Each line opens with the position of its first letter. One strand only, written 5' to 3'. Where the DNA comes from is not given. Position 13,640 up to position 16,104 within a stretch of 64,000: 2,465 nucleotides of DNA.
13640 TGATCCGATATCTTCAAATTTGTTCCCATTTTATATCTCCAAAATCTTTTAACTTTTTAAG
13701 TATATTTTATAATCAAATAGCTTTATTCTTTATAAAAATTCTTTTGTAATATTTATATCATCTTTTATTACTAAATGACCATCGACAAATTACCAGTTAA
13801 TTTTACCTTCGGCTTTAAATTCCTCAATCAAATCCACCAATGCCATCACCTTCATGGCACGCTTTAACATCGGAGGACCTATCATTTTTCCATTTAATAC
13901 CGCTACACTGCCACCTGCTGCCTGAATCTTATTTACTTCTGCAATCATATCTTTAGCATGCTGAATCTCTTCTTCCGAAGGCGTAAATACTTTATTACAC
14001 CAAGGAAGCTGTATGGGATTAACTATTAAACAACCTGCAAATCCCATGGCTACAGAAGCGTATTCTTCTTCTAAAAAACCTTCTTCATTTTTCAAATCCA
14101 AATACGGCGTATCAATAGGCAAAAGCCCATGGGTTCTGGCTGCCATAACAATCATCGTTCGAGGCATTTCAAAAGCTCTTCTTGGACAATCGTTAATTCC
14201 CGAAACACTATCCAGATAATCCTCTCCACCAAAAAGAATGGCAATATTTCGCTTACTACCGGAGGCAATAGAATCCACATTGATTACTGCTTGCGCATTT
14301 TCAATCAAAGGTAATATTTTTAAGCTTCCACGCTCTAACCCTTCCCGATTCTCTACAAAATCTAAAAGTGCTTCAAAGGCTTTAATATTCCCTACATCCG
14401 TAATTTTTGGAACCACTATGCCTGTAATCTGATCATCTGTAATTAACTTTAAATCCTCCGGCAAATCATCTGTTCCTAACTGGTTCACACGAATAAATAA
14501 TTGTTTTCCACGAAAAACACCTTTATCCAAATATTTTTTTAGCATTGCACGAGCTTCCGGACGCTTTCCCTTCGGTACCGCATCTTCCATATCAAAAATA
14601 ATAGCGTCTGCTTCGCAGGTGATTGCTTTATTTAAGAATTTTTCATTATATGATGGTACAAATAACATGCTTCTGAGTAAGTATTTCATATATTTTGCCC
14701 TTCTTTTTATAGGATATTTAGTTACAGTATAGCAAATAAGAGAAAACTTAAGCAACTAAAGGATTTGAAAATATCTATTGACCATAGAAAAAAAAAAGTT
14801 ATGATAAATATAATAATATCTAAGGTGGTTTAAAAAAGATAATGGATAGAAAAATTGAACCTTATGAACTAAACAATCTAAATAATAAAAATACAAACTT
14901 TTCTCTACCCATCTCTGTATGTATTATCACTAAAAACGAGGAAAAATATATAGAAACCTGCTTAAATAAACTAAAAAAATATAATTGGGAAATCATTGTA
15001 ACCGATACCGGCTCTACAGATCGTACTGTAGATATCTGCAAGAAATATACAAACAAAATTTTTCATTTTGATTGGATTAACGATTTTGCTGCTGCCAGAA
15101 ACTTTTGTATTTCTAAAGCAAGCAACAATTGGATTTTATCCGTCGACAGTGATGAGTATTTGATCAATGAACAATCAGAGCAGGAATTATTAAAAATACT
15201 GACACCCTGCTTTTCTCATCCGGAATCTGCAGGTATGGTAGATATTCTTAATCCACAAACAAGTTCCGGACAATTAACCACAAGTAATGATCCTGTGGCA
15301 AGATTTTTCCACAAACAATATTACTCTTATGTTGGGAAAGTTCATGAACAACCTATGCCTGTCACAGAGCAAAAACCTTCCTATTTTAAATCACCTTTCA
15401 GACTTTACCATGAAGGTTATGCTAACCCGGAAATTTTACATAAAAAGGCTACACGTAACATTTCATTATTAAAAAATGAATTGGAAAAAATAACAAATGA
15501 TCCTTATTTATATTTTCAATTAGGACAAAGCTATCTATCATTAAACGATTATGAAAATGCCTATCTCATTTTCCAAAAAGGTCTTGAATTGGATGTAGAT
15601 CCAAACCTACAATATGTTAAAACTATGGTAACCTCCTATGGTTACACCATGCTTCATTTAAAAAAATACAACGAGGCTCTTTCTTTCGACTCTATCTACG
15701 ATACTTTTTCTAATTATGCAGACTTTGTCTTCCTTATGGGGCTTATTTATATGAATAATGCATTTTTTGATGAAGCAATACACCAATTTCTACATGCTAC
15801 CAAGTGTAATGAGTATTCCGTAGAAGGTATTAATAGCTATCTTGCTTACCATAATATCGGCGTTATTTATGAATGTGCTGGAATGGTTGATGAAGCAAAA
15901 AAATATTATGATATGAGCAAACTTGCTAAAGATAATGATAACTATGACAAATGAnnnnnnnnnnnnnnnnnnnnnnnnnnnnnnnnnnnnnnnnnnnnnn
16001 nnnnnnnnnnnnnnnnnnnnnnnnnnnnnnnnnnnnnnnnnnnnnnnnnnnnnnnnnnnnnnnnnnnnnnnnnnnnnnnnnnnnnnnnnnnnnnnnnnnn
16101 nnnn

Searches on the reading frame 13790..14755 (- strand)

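Call 29: search_protein_families(library=pfam, proteins=[window:13790-14755:-])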
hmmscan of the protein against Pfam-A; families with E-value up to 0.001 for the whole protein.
window:13790-14755:- (321 aa): 4 families
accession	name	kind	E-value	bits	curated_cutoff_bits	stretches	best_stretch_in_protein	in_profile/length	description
PF03328.21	HpcH_HpaI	-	1.5e-37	129.5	25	1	28-247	1-221/221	HpcH/HpaI aldolase/citrate lyase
PF15617.12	C-C_Bond_Lyase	-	4.5e-10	39.6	28.4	1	23-157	3-143/320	C-C_Bond_Lyase of the TIM-Barrel fold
PF22484.2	DUF6986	-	5.5e-06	25.9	27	1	113-180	167-241/408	Domain of unknown function (DUF6986)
PF01274.28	MS_TIM-barrel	-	0.00082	18.9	26.4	0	113-181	50-119/248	Malate synthase, TIM barrel domain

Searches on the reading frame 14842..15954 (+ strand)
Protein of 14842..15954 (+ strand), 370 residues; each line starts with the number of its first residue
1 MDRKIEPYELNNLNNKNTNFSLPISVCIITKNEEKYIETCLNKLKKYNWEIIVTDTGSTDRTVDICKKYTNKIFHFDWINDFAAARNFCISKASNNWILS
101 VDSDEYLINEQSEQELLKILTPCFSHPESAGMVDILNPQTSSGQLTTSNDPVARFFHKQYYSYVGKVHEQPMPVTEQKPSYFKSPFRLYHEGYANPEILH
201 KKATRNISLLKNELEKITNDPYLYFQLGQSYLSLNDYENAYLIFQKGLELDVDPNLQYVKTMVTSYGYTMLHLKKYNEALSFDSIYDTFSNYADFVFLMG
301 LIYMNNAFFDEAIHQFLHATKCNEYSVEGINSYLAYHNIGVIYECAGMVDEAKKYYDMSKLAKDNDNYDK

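Call 28: search_protein_families(library=pfam, proteins=[window:14842-15954:+])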
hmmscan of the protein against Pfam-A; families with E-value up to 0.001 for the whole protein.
window:14842-15954:+ (370 aa): 10 families
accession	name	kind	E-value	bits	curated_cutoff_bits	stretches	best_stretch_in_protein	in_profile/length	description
PF00535.33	Glycos_transf_2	-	4.1e-22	79.3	23.3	1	25-111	1-95/168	Glycosyl transferase family 2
PF07719.23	TPR_2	-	1.4e-12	47.1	27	1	222-251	2-31/34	Tetratricopeptide repeat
PF13181.12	TPR_8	-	1.2e-09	38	25.7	1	223-251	3-31/34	Tetratricopeptide repeat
PF13704.12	Glyco_tranf_2_4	-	7.3e-08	33.3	27.5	1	31-116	1-93/98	Glycosyl transferase family 2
PF00515.34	TPR_1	-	9.3e-08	32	27.8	1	222-251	2-31/34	Tetratricopeptide repeat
PF13176.12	TPR_7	-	1.1e-06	28.6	27.9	0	224-255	2-33/36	Tetratricopeptide repeat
PF10111.15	Glyco_tranf_2_2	-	2.3e-06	27.7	27.3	1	26-115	4-102/276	Glycosyltransferase like family 2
PF13424.12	TPR_12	-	2.1e-05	25.1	30.1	0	299-357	9-69/77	Tetratricopeptide repeat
PF13431.12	TPR_17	-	0.0001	22.8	24.4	0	218-240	10-32/34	Tetratricopeptide repeat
PF12895.13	ANAPC3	-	0.00048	20.8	27.2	0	212-281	13-77/82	Anaphase-promoting complex, cyclosome, subunit 3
